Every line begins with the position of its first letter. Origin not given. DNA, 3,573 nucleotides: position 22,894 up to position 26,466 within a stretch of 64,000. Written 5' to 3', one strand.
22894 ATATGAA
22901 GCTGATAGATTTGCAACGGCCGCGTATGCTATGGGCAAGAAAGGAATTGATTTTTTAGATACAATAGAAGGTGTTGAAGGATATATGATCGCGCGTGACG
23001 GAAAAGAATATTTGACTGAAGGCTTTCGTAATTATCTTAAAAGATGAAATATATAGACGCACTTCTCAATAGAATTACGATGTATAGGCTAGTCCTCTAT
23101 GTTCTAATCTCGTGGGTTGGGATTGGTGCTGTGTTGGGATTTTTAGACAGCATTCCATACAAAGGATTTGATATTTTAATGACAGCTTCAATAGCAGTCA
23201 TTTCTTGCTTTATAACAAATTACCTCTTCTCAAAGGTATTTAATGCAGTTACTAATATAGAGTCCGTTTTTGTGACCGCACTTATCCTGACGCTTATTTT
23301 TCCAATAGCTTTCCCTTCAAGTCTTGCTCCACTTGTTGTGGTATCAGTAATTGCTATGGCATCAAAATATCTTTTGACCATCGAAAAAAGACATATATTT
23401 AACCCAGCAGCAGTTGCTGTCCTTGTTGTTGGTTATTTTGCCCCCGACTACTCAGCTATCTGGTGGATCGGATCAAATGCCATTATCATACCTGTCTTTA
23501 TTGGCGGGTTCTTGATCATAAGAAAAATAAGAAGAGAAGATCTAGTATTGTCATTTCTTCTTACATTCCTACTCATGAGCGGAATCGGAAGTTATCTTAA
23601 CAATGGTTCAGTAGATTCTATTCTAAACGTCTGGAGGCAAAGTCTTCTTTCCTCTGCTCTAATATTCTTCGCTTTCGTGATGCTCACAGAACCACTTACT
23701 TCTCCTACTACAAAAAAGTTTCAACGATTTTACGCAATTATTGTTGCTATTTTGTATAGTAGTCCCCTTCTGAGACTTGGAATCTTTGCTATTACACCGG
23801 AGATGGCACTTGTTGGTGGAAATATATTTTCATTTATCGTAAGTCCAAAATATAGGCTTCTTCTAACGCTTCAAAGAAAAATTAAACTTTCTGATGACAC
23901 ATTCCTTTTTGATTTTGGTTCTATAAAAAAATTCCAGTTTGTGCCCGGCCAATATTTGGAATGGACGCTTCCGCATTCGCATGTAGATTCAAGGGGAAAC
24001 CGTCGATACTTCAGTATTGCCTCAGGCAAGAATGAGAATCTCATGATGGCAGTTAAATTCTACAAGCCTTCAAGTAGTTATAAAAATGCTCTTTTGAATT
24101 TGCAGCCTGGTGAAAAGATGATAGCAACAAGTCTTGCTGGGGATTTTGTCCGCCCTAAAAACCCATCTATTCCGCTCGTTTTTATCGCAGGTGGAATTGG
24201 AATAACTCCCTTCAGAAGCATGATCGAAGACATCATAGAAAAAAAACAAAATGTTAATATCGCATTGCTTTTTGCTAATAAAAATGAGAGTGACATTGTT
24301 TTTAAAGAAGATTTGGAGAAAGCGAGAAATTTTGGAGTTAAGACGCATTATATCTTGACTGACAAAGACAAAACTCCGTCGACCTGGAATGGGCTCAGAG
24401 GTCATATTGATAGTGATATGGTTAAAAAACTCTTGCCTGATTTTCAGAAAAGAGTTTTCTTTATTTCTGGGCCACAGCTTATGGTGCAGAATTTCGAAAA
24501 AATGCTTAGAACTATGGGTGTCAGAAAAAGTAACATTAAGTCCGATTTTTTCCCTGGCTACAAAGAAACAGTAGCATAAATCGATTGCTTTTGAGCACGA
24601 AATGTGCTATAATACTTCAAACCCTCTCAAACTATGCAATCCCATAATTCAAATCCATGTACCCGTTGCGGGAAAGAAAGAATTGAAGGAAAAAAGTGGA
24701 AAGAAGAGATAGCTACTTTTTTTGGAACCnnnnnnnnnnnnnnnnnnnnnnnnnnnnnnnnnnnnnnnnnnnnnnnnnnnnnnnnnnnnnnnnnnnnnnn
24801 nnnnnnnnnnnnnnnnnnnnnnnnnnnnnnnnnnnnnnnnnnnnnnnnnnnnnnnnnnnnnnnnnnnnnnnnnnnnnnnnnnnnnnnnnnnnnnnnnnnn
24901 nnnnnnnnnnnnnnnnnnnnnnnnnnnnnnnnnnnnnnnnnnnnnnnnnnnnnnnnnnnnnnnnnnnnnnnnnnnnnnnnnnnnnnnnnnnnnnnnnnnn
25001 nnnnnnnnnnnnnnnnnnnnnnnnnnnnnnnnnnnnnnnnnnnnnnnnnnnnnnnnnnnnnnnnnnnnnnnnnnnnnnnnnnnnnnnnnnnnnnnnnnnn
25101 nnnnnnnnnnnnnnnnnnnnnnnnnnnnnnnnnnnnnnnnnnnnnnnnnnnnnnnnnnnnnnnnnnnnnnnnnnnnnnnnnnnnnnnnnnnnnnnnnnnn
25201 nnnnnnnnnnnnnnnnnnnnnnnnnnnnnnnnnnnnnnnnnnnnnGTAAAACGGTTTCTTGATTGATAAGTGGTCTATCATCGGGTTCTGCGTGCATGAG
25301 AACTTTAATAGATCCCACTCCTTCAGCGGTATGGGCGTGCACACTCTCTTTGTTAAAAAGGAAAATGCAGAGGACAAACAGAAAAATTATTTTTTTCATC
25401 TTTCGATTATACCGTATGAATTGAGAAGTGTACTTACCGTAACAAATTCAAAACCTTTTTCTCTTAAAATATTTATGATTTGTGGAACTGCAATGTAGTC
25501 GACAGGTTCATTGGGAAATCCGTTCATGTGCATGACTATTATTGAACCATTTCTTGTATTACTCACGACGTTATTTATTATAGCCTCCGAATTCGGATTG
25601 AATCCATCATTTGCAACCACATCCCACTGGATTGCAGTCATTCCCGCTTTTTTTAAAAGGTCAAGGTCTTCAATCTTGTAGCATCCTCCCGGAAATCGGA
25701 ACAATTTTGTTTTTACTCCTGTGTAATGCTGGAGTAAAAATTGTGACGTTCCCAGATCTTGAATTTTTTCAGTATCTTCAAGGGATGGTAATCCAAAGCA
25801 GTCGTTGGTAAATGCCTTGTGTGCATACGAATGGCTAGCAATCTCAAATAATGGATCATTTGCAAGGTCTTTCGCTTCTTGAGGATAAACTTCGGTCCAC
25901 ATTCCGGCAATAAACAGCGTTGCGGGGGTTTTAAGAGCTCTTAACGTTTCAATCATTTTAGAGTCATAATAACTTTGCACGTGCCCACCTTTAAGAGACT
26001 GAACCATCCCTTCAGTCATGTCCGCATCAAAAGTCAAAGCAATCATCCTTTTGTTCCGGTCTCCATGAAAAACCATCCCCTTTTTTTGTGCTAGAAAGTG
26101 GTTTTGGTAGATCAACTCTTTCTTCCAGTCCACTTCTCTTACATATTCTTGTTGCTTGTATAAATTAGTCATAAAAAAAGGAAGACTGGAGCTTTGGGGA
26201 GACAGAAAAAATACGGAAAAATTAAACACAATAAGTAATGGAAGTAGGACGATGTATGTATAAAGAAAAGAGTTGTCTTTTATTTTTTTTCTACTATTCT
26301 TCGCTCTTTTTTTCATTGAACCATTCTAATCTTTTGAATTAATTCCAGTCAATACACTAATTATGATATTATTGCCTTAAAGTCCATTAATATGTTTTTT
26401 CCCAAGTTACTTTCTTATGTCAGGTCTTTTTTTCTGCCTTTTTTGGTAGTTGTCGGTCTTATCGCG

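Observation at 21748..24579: Compact three-gene Nqr/Rnf-like flavinylation module with an RnfD/NqrB-like membrane domain fused to an FNR-like NAD(P)H dehydrogenase domain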

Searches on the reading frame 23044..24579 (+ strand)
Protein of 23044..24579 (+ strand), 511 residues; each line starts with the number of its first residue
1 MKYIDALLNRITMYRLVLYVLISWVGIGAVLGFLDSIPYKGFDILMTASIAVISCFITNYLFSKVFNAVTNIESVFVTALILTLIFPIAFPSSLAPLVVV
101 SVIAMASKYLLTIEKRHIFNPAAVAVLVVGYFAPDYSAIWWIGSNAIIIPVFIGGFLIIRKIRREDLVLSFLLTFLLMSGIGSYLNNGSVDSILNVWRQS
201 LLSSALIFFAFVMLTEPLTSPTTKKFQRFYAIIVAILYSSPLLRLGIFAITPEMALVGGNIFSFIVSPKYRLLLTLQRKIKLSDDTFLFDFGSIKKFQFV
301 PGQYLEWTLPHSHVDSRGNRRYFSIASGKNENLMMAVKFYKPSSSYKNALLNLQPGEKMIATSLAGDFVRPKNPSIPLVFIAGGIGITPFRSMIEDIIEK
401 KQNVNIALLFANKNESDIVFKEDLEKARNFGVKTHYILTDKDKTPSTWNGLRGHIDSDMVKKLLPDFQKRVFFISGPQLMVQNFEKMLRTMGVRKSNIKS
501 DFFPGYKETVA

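Call 3: search_protein_families(library=pfam, proteins=[window:23044-24579:+], max_evalue=1)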
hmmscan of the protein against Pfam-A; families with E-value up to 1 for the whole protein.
window:23044-24579:+ (511 aa): 7 families
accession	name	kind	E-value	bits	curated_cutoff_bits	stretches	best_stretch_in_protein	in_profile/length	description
PF00175.26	NAD_binding_1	-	2.4e-17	64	22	1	380-484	1-107/109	Oxidoreductase NAD-binding domain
PF03116.20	NQR2_RnfD_RnfE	-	1.3e-15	58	27.7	2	147-237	175-258/296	NQR2, RnfD, RnfE family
PF08030.17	NAD_binding_6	-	2.2e-06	28.3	22.2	1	378-447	4-83/156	Ferric reductase NAD binding domain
PF00970.30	FAD_binding_6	-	0.00028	21.6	21.1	1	274-363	2-92/99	Oxidoreductase FAD-binding domain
PF11391.13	DUF2798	-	0.0048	17.4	23.5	1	168-224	2-57/59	Protein of unknown function (DUF2798)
PF00483.29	NTP_transferase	-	0.099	12.6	21.2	1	392-502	32-135/245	Nucleotidyl transferase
PF23539.1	DUF7134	-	0.2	11.7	27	1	65-159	26-117/155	Domain of unknown function (DUF7134)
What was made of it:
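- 23854..24579 (+): FNR-type FAD/NAD(P)H dehydrogenase domain of the fusion (aa 271-511), predicted to be cytosolic. Pfam NAD_binding_1 scores 64 bits and FAD_binding_6 21.6 bits (call 3).
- On FNR-type flavoenzyme (ferredoxin-NADP reductase superfamily): PF00970 and PF00175 both match (call 3).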

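Call 4: search_protein_families(library=ncbifam, proteins=[window:23044-24579:+], max_evalue=1)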
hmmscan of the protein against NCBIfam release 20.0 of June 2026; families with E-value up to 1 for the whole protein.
window:23044-24579:+ (511 aa): 32 families (the best 25 are shown)
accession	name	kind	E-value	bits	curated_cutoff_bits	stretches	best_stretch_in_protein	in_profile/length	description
NF009805.0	PRK13289.1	equivalog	2e-25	89.5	432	1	297-505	183-394/399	NO-inducible flavohemoprotein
NF058606.1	GlBtMonoRdsGbcB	equivalog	5.3e-21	74.9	500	1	285-499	29-243/362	glycine betaine monooxygenase reductase subunit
TIGR02160.1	PA_CoA_Oxy5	hypoth_equivalog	2.8e-20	72.4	420.8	1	295-503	29-241/352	1,2-phenylacetyl-CoA epoxidase subunit PaaE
NF040810.1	BenC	equivalog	1e-19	70.9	430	1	280-499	113-326/333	benzoate 1,2-dioxygenase electron transfer component BenC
NF045803.1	MethMoxFADbindMmoC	equivalog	4.6e-15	55.2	500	1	295-501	136-338/343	aromatic/alkene monooxygenase hydroxylase FAD-binding subunit MmoC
NF008822.0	PRK11872.1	equivalog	4.9e-15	55.4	402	1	294-502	132-334/341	anthranilate 1,2-dioxygenase electron transfer component AntC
TIGR01941.1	nqrF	equivalog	1.1e-14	54.2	295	1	344-503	243-403/405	NADH:ubiquinone reductase (Na(+)-transporting) subunit F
NF007964.0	PRK10684.1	equivalog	5.7e-14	51.8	383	1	323-503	59-237/333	NADH oxidoreductase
NF005963.0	PRK08051.1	equivalog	3.2e-13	49.5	230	1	293-503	25-230/233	NAD(P)H-flavin reductase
TIGR02911.1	sulfite_red_B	equivalog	3.8e-10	39.3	288.6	1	346-499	69-220/261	anaerobic sulfite reductase subunit AsrB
TIGR01946.1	rnfD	subfamily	2e-09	37.2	207.05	2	144-237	198-288/327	RnfABCDGE type electron transport complex subunit D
NF006220.0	PRK08345.1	subfamily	7.2e-09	35.3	395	1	295-498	39-246/294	cytochrome-c3 hydrogenase subunit gamma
NF000796.0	PRK00054.1-1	equivalog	1.5e-08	34.2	224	1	296-492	26-193/254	dihydroorotate dehydrogenase electron transfer subunit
NF052252.1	flav_redu_LuxG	exception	1.8e-08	33.8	340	1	295-502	24-228/232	flavin mononucleotide reductase LuxG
NF002011.0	PRK00816.1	equivalog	8.1e-07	28.4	415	1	142-237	218-310/352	electron transport complex subunit RsxD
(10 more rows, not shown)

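Call 11: search_solved_structures(query=window:23044-24579:+, max_evalue=0.01, show_alignments=0)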
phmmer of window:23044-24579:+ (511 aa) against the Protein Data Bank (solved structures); distinct sequences matched with E-value up to 0.01: 74 (the best 60 are shown).
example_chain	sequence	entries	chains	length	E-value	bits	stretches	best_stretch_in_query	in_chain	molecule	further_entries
2eix_A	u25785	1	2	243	1.4e-13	53.9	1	311-493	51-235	NADH-cytochrome b5 reductase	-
7qu3_A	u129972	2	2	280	1.5e-13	53.8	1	346-505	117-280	Na(+)-translocating NADH-quinone reductase subunit F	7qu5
1i7p_A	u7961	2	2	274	2.2e-11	46.6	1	379-482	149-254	NADH-CYTOCHROME B5 REDUCTASE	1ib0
1qx4_A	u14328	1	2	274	2.2e-11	46.6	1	379-482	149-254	NADH-cytochrome b5 reductase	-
7qty_A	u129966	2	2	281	8.2e-11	44.8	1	348-505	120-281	Na(+)-translocating NADH-quinone reductase subunit F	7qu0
7rom_A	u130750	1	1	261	1.2e-10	44.3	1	325-497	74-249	NADH-cytochrome b5 reductase 1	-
3w2e_A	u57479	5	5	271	1.4e-10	44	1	379-482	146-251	NADH-cytochrome b5 reductase 3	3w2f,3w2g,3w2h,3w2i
9v69_A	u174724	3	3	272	1.4e-10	44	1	379-482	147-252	NADH-cytochrome b5 reductase 3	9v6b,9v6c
1ndh_A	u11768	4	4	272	1.4e-10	44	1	379-482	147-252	CYTOCHROME B5 REDUCTASE | NADH-cytochrome b5 reductase 3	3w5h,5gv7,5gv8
9v6a_A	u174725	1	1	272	1.4e-10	44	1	379-482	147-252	NADH-cytochrome b5 reductase 3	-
7tnv_A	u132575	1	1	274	2.5e-10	43.2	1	379-482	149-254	NADH-cytochrome b5 reductase 3 soluble form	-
7thg_A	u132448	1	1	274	2.6e-10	43.1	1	379-482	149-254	NADH-cytochrome b5 reductase 3 soluble form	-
7tsw_A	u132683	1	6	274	2.6e-10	43.1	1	379-482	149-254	NADH-cytochrome b5 reductase 3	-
1umk_A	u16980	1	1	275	2.6e-10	43.1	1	379-482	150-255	NADH-cytochrome b5 reductase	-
7w3o_A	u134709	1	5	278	2.6e-10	43.1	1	379-482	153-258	NADH-cytochrome b5 reductase 3 soluble form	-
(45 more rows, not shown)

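Call 13: find_homologous_proteins(query=window:23044-24579:+, max_evalue=0.001)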
Query window:23044-24579:+ (511 aa): 6165 proteins with E <= 0.001 among 8000 candidates; the best 120 are listed.
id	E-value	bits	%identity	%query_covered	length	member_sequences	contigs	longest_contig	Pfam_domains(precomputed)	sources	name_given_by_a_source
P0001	0.0e+0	1119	100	100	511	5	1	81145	PF00175.27,PF03116.21,PF08030.18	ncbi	-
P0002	9.1e-256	868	74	100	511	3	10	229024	PF00175.27,PF03116.21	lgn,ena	-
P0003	4.7e-249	845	74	98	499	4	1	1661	PF00175.27,PF03116.21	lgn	-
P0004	6.3e-249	845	72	100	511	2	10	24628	PF00175.27,PF03116.21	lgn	-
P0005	1.5e-228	778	68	100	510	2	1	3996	PF00175.27,PF03116.21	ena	-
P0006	3.2e-207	707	60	100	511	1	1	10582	PF00175.27,PF03116.21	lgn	-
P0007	2.2e-204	698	61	100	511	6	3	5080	PF00175.27,PF03116.21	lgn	-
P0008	3.2e-204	698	60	100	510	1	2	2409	PF00175.27,PF03116.21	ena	-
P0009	1.1e-199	683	60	100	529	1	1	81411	PF00175.27,PF03116.21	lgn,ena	-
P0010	3.2e-199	681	59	100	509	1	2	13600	PF00175.27,PF03116.21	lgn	-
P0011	9.3e-199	680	58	99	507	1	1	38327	PF00175.27,PF03116.21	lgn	-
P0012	8.4e-197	673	58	100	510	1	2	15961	PF00175.27,PF03116.21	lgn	-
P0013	2.5e-195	668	57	99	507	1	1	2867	PF00175.27,PF03116.21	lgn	-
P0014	7.6e-195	667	58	100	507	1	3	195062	PF00175.27,PF03116.21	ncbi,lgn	-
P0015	6.8e-193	660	58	99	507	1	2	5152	PF00175.27,PF03116.21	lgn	-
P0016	3.4e-191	655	57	99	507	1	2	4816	PF00175.27,PF03116.21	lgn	-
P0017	4.5e-191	654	58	99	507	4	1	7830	PF00175.27,PF03116.21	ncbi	-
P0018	1.3e-190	653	57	97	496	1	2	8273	PF00175.27,PF03116.21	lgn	-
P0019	2.0e-190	652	56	99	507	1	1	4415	PF00175.27,PF03116.21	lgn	-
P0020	9.7e-190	650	57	100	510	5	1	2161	PF00175.27,PF03116.21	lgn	-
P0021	9.3e-187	640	56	100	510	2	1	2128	PF00175.27,PF03116.21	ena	-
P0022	2.2e-182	626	55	100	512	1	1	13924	PF00175.27,PF03116.21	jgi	jgi:ferredoxin-NADP reductase/Na+-translocating ferredoxin:NAD+ oxidoreductase RnfD subunit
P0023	3.3e-182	625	55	99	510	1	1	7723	PF00175.27,PF03116.21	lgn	-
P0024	9.0e-180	617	54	99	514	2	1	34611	PF00175.27,PF03116.21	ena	-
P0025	1.8e-179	616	54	99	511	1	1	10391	PF00175.27,PF03116.21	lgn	-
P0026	2.3e-179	616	53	99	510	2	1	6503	PF00175.27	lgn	-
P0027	2.9e-179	615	55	99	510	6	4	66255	PF00175.27,PF03116.21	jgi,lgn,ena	jgi:ferredoxin-NADP reductase/Na+-translocating ferredoxin:NAD+ oxidoreductase RnfD subunit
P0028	6.2e-179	614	55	99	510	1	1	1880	PF00175.27,PF03116.21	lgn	-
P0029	6.4e-179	614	55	99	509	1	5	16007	PF00175.27,PF03116.21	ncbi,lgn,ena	-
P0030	8.3e-179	614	55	99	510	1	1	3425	PF00175.27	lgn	-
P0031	1.9e-178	613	54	99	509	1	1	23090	PF00175.27,PF03116.21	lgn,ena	-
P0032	2.2e-178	612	55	99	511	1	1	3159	PF00175.27,PF03116.21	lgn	-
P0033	2.7e-178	612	53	99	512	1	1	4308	PF00175.27,PF03116.21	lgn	-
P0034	3.6e-178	612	55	99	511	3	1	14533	PF00175.27,PF03116.21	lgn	-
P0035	6.1e-178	611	54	99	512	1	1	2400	PF00175.27,PF03116.21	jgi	jgi:glycine betaine catabolism B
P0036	6.6e-178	611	54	99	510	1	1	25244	PF00175.27,PF03116.21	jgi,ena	-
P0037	8.2e-178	610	56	99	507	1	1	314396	PF00175.27,PF03116.21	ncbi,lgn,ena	-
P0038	1.6e-177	610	57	100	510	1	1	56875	PF00175.27,PF03116.21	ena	-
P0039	2.1e-177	609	55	98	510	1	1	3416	PF00175.27,PF03116.21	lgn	-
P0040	2.8e-177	609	54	100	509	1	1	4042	PF00175.27,PF03116.21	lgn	-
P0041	1.2e-176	607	54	100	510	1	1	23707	PF00175.27,PF03116.21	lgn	-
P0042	4.1e-176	605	55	99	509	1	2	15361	PF00175.27,PF03116.21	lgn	-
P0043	2.9e-175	602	53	99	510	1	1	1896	PF00175.27,PF03116.21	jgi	jgi:ferredoxin-NADP reductase/Na+-translocating ferredoxin:NAD+ oxidoreductase RnfD subunit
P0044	3.5e-175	602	53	99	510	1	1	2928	PF00175.27,PF03116.21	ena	-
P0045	4.4e-175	601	55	98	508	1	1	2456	PF00175.27,PF03116.21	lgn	-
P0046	4.6e-175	601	53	98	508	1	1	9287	PF00175.27,PF03116.21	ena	-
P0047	7.5e-175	601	54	97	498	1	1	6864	PF00175.27,PF03116.21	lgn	-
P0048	9.2e-175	600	54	99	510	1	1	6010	PF00175.27,PF03116.21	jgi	jgi:ferredoxin-NADP reductase/Na+-translocating ferredoxin:NAD+ oxidoreductase RnfD subunit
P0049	1.1e-174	600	54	100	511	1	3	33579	PF00175.27,PF03116.21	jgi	jgi:ferredoxin-NADP reductase/Na+-translocating ferredoxin:NAD+ oxidoreductase RnfD subunit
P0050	1.3e-174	600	54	99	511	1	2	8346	PF00175.27,PF03116.21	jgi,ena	jgi:ferredoxin-NADP reductase/Na+-translocating ferredoxin:NAD+ oxidoreductase RnfD subunit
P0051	1.7e-174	600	55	99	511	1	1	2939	PF00175.27,PF03116.21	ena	-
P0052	2.5e-174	599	53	99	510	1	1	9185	PF00175.27,PF03116.21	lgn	-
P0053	4.1e-174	598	55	97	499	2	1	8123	PF00175.27,PF03116.21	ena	-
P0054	5.1e-174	598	53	99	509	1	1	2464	PF00175.27,PF03116.21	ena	-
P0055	5.2e-174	598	55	99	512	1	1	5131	PF00175.27,PF03116.21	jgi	-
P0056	1.1e-173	597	54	99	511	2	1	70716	PF00175.27,PF03116.21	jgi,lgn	jgi:ferredoxin-NADP reductase/Na+-translocating ferredoxin:NAD+ oxidoreductase RnfD subunit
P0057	2.2e-173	596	52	99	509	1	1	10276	PF00175.27,PF03116.21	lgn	-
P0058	2.5e-173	596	52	99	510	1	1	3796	PF00175.27,PF03116.21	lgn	-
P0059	4.0e-173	595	53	99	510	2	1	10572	PF00175.27,PF03116.21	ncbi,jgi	ncbi:MAG: oxidoreductase [Candidatus Levyibacteriota bacterium]|jgi:ferredoxin-NADP reductase/Na+-tr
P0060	5.5e-173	595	53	99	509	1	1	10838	PF00175.27,PF03116.21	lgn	-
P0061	8.0e-173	594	54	100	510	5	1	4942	PF00175.27,PF03116.21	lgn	-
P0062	1.1e-172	594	54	99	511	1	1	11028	PF00175.27,PF03116.21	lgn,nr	nr:RnfABCDGE type electron transport complex subunit D [Candidatus Levybacteria bacterium]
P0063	1.2e-172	593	53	99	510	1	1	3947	PF00175.27,PF03116.21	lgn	-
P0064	1.4e-172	593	53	98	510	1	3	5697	PF00175.27,PF03116.21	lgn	-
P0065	1.7e-172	593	53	100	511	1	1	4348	PF00175.27,PF03116.21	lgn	-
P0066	2.4e-172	592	53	99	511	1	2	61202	PF00175.27,PF03116.21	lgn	-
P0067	2.6e-172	592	53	99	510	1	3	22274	PF00175.27,PF03116.21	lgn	-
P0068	3.0e-172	592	54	97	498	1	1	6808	PF00175.27,PF03116.21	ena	-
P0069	3.3e-172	592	52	99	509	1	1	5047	PF00175.27,PF03116.21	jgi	jgi:glycine betaine catabolism B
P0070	4.2e-172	592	53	99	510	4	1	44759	PF00175.27,PF03116.21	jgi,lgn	jgi:ferredoxin-NADP reductase/Na+-translocating ferredoxin:NAD+ oxidoreductase RnfD subunit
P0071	4.8e-172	591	53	99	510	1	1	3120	PF00175.27,PF03116.21,PF00970.31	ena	-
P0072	7.1e-172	591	54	99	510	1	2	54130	PF00175.27,PF03116.21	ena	-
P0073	1.4e-171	590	54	99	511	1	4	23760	PF00175.27,PF03116.21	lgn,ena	-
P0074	2.6e-171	589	53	100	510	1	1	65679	PF00175.27,PF03116.21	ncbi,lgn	-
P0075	3.1e-171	589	54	99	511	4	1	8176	PF00175.27,PF03116.21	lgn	-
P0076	4.0e-171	588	53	99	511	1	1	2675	PF00175.27,PF03116.21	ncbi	-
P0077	4.1e-171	588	52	99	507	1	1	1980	PF00175.27,PF03116.21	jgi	jgi:ferredoxin-NADP reductase/Na+-translocating ferredoxin:NAD+ oxidoreductase RnfD subunit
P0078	4.2e-171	588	54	99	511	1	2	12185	PF00175.27,PF03116.21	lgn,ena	-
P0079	4.6e-171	588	53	99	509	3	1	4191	PF00175.27,PF03116.21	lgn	-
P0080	4.8e-171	588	54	97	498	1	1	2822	PF00175.27,PF03116.21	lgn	-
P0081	5.1e-171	588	53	97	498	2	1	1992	PF00175.27,PF03116.21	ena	-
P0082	7.6e-171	587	55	99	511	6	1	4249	PF00175.27,PF03116.21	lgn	-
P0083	8.6e-171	587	53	99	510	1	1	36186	PF00175.27,PF03116.21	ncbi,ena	-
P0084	1.3e-170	587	52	99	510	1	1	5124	PF00175.27,PF03116.21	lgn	-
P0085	1.5e-170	587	52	99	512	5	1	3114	PF00175.27,PF03116.21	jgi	jgi:ferredoxin-NADP reductase/Na+-translocating ferredoxin:NAD+ oxidoreductase RnfD subunit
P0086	1.7e-170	586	52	99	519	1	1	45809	PF00175.27,PF03116.21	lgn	-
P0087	1.8e-170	586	54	97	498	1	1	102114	PF00175.27,PF03116.21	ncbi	-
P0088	2.1e-170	586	52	97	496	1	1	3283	PF00175.27,PF03116.21,PF00970.31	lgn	-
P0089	2.1e-170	586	53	99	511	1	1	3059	PF00175.27,PF03116.21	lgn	-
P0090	2.2e-170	586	52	97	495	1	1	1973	PF00175.27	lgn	-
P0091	2.6e-170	586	53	96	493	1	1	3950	PF00175.27,PF03116.21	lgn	-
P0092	2.8e-170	586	53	99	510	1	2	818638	PF00175.27,PF03116.21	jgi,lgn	jgi:ferredoxin-NADP reductase/Na+-translocating ferredoxin:NAD+ oxidoreductase RnfD subunit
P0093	3.3e-170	585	53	99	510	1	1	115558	PF00175.27,PF03116.21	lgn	-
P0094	3.3e-170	585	52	99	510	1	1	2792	PF00175.27,PF03116.21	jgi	jgi:glycine betaine catabolism B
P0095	3.8e-170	585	52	100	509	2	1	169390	PF00175.27,PF03116.21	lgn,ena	-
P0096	4.2e-170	585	51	99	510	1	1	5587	PF00175.27,PF03116.21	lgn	-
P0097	1.1e-169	584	52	99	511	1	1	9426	PF00175.27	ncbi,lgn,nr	ncbi:MAG TPA: hypothetical protein VES68_00265 [Candidatus Sulfotelmatobacter sp.]|nr:hypothetical p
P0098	1.4e-169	583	53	99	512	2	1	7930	PF00175.27,PF03116.21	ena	-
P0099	2.6e-169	582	54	99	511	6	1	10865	PF00175.27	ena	-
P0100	2.8e-169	582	52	99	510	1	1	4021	PF00175.27,PF03116.21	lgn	-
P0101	3.1e-169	582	52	99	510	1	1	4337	PF00175.27,PF03116.21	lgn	-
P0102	3.4e-169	582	52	99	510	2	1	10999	PF00175.27,PF03116.21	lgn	-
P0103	4.5e-169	582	50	99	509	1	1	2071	PF00175.27,PF03116.21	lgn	-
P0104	4.8e-169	582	53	99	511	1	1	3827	PF00175.27,PF03116.21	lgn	-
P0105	6.4e-169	581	54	100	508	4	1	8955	PF00175.27,PF03116.21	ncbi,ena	-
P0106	6.5e-169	581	53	99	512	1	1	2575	PF00175.27,PF03116.21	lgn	-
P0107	7.2e-169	581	53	99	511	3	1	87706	PF00175.27,PF03116.21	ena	-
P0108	7.4e-169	581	53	99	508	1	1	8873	PF00175.27,PF03116.21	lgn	-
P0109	8.9e-169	581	53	99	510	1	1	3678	PF00175.27,PF03116.21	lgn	-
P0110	1.4e-168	580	53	99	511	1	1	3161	PF00175.27,PF03116.21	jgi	jgi:ferredoxin-NADP reductase/Na+-translocating ferredoxin:NAD+ oxidoreductase RnfD subunit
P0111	1.5e-168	580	53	99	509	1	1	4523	PF00175.27,PF03116.21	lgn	-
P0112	1.6e-168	580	52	100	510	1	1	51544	PF00175.27,PF03116.21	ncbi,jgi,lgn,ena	jgi:ferredoxin-NADP reductase/Na+-translocating ferredoxin:NAD+ oxidoreductase RnfD subunit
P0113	1.6e-168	580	50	99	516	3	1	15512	PF00175.27,PF03116.21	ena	-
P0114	2.6e-168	579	52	99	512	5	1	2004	PF00175.27,PF03116.21,PF00970.31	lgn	-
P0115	4.1e-168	578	52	99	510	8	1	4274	PF00175.27,PF03116.21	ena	-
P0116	4.4e-168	578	52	97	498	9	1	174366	PF00175.27,PF03116.21,PF00970.31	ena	-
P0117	5.4e-168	578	54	99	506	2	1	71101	PF00175.27,PF00970.31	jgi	jgi:ferredoxin-NADP reductase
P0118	6.1e-168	578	52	98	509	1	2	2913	PF00175.27,PF03116.21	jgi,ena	-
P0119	6.3e-168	578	53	99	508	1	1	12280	PF00175.27,PF03116.21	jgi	jgi:ferredoxin-NADP reductase/Na+-translocating ferredoxin:NAD+ oxidoreductase RnfD subunit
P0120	7.2e-168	578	51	99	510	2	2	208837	PF00175.27,PF03116.21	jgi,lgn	jgi:ferredoxin-NADP reductase/Na+-translocating ferredoxin:NAD+ oxidoreductase RnfD subunit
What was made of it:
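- Family size: more than 6000 word-index hits, of which the top 120 are all about 500 aa and carry PF00175, nearly all with PF03116 as well (call 13).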

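Call 21: find_encoding_contigs(protein=P0001, flank=10000, max_places=3)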
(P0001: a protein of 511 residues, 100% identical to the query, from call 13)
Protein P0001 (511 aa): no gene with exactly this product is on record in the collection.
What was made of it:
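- Tried and rejected: Exact look-up of the fusion protein's encoding contig found nothing on record (call 21).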

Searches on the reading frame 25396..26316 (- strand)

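Call 37: search_protein_families(library=pfam, proteins=[window:25396-26316:-], max_evalue=0.01)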
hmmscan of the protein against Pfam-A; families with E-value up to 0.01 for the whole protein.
window:25396-26316:- (306 aa): 1 family
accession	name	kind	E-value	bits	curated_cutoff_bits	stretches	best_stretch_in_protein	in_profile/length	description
PF01522.26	Polysacc_deac_1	-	3e-21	76.1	23.1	1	85-228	2-123/124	Polysaccharide deacetylase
